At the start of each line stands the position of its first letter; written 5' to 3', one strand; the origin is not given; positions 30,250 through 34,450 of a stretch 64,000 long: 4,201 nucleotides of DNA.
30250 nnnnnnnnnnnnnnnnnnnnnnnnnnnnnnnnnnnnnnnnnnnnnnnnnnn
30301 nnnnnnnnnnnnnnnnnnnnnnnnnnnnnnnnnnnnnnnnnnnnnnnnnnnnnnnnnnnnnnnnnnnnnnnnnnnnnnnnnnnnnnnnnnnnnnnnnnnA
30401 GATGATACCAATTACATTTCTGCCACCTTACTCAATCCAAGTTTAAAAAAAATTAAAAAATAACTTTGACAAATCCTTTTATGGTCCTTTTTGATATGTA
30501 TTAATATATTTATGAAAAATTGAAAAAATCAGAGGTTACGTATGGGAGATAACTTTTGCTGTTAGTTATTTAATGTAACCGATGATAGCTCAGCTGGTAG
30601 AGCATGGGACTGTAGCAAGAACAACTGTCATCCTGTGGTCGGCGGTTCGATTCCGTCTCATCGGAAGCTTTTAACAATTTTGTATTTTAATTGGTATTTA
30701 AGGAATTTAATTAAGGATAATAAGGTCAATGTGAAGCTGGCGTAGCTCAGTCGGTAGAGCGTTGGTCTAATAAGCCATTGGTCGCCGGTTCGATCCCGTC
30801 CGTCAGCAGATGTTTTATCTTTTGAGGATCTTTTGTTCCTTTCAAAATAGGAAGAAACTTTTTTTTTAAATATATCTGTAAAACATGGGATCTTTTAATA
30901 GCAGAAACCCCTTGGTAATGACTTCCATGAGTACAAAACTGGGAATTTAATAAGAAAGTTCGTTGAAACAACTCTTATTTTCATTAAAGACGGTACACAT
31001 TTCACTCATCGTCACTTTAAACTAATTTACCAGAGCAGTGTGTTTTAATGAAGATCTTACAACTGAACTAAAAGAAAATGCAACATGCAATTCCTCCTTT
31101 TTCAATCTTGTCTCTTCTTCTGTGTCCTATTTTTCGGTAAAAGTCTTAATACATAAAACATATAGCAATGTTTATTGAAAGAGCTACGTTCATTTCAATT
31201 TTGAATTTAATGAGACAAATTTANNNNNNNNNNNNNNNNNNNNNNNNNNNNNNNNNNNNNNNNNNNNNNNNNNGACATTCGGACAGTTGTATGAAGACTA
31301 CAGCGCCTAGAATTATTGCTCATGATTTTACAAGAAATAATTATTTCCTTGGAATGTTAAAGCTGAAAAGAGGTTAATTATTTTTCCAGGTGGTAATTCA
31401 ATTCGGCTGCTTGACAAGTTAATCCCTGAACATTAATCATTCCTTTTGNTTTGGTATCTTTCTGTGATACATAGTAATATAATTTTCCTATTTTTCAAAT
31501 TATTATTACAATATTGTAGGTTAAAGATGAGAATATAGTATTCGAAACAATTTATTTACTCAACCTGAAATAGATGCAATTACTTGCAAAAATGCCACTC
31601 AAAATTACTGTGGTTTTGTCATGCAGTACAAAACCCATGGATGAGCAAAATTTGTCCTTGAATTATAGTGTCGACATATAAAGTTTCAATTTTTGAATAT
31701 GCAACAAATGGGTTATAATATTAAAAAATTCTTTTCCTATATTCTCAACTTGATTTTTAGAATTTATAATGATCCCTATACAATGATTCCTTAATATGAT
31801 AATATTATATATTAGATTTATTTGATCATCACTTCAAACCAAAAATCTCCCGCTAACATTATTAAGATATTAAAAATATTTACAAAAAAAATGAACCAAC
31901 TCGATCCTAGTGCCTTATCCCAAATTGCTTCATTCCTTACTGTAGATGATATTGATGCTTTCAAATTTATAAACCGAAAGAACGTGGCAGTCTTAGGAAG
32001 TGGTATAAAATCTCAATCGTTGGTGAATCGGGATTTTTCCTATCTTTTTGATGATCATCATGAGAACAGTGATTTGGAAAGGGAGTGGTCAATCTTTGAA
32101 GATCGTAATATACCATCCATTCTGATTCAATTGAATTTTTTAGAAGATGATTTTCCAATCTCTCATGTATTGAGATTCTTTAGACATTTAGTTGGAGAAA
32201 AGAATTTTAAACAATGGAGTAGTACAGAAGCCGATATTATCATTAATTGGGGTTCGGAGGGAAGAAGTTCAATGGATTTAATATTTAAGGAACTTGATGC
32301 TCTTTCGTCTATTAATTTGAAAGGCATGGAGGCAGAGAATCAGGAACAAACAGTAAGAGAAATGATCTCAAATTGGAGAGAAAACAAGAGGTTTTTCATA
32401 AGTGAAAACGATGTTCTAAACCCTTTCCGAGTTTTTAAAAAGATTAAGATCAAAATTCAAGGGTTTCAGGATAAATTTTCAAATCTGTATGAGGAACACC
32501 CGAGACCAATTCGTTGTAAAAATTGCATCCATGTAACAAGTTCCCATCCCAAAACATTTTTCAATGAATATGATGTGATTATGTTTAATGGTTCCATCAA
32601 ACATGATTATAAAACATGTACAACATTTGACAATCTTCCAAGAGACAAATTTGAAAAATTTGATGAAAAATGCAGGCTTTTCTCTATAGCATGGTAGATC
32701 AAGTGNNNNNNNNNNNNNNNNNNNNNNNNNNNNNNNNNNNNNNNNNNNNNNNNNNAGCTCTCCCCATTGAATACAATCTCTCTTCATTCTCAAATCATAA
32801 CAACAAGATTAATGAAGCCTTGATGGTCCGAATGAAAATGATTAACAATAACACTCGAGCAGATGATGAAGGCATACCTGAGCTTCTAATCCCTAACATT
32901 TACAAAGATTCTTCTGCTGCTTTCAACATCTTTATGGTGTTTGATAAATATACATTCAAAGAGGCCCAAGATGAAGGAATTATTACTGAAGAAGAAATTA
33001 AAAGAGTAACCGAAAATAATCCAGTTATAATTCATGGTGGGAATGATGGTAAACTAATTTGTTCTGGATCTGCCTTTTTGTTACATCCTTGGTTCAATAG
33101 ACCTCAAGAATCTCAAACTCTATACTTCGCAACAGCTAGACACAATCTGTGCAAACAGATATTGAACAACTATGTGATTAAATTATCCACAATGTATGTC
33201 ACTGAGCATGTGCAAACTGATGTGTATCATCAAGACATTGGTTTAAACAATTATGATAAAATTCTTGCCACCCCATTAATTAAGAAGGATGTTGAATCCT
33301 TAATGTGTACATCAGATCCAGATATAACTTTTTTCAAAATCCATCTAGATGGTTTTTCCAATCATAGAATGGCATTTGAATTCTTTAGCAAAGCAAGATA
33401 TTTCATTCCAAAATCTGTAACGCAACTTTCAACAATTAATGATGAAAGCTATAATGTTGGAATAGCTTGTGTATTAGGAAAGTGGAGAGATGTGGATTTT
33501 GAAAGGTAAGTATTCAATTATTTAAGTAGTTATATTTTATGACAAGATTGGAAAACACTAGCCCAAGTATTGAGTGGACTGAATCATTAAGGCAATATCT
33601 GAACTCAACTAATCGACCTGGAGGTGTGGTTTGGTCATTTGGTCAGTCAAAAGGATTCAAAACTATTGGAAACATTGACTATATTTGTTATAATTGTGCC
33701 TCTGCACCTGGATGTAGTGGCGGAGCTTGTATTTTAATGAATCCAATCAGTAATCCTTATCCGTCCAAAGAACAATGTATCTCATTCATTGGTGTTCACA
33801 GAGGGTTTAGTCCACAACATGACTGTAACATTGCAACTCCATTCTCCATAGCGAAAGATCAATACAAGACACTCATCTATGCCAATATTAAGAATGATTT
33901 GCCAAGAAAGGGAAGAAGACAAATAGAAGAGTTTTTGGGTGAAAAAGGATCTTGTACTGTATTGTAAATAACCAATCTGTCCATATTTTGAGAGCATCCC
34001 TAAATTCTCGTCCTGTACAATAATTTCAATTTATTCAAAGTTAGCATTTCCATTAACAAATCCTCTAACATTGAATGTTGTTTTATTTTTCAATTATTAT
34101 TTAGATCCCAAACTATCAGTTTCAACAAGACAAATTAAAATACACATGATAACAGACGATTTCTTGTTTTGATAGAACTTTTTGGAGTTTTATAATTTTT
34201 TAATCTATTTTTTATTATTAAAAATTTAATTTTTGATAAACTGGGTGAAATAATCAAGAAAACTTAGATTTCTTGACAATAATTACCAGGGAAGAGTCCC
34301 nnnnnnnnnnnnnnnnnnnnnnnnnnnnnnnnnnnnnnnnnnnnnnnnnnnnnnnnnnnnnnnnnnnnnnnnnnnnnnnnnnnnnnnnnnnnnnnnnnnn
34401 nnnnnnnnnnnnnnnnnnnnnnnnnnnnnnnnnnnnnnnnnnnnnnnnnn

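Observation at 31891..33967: Chymotrypsin-fold serine protease with 3C/V8-like GxH specificity motif and atypical composition, next to tRNA genes and gaps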

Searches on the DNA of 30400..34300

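Call 76: search_rna_families(source=window, start=30400, end=34300, threshold=gathering)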
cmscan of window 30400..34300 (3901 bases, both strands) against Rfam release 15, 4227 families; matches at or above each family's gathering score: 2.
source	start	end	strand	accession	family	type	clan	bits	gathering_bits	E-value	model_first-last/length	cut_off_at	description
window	30736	30808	+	RF00005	tRNA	Gene; tRNA;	CL00001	59.9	29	1.1e-11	1-71/71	no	tRNA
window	30579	30665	+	RF00005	tRNA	Gene; tRNA;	CL00001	54.8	29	2.8e-10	1-71/71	no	tRNA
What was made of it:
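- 30579..30808 (+): tRNA pair: an intron-containing tRNA at 30579-30665 (my reading: Tyr, GTA) and tRNA-Ile(AAT) at 30736-30808. Rfam tRNA at 54.8 and 59.9 bits (call 76).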

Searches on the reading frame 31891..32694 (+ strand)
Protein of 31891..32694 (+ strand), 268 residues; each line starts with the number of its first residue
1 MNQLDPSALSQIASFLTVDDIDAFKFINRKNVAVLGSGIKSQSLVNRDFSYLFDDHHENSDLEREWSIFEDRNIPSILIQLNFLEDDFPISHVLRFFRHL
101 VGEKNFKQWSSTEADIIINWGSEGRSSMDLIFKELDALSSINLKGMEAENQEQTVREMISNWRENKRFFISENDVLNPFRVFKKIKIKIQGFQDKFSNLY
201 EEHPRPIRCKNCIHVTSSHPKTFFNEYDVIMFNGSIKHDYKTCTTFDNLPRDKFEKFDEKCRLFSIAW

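Call 9: search_protein_families(library=pfam, max_evalue=1, proteins=[window:31891-32694:+])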
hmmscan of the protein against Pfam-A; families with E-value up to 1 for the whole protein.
seq(268 aa): 1 family
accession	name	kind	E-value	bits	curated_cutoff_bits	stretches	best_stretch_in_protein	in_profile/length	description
PF12080.14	GldM_4th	-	0.13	13.3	24.6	1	149-179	67-99/114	GldM C-terminal domain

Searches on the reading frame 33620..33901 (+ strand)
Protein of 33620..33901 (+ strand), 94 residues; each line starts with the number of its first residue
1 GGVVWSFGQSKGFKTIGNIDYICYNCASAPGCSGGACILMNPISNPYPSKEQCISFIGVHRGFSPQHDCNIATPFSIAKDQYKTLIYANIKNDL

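Call 50: search_solved_structures(query=A5, max_evalue=10, show_alignments=5)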
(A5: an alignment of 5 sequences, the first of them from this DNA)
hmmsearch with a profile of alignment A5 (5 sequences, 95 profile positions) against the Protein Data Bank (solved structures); distinct sequences matched with E-value up to 10: 3.
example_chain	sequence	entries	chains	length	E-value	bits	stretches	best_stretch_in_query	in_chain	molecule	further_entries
3wfi_A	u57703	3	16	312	0.39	14.1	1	11-47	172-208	2-dehydropantoate 2-reductase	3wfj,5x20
2ew2_A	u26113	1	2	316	0.74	13.2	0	15-45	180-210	2-dehydropantoate 2-reductase, putative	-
7cwj_A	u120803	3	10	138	0.81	13.1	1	4-45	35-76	Root induced effector protein Tsp1 | Root induced signalling protein | Trichoderma secreted protein Tsp1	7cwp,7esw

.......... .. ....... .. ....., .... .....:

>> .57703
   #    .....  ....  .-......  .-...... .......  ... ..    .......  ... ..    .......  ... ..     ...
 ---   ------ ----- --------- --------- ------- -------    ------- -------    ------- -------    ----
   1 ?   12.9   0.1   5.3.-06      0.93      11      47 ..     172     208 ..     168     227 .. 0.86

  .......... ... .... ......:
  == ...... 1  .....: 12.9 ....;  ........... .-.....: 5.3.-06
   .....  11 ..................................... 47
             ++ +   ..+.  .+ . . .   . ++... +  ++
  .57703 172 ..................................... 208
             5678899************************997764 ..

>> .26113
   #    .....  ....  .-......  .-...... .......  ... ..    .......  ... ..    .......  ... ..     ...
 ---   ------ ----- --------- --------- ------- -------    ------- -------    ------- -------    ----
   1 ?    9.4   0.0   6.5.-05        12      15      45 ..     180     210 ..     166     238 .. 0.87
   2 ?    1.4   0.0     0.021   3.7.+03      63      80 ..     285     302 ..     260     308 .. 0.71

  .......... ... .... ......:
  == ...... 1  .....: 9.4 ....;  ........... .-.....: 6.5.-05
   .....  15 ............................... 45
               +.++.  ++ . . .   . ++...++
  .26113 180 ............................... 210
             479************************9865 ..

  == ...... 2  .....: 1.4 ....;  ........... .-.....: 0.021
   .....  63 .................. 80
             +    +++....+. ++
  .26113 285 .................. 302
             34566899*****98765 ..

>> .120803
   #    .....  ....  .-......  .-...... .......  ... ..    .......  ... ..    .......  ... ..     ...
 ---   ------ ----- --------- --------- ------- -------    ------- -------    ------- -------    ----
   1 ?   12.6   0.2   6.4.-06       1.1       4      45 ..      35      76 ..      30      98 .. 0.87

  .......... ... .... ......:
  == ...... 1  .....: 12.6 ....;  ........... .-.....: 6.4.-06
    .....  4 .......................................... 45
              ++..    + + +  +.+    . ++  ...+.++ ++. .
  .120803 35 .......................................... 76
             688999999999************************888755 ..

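Call 59: find_related_loci(query=A5, collection=viral_contigs, flank=3000)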
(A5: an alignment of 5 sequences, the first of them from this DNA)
Query A5 (94 aa) in viral_contigs; peptide patterns used: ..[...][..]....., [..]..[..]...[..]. (x = any residue, [..] = any of these).
46 stretches matched a pattern, but none encodes a relative of the query by tblastn (E <= 1e-3).
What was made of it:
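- Tried and rejected: IMG/VR scan gave 46 pattern matches, none of them real (call 59).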

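Call 60: find_related_loci(query=A5, collection=metagenome_contigs, flank=3000)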
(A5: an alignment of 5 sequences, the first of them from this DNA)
Query A5 (94 aa) in metagenome_contigs; peptide patterns used: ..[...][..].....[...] (x = any residue, [..] = any of these).
206 stretches matched a pattern, but none encodes a relative of the query by tblastn (E <= 1e-3).
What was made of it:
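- Tried and rejected: The JGI metagenome scan by peptide pattern gave 206 matches, none real (call 60).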
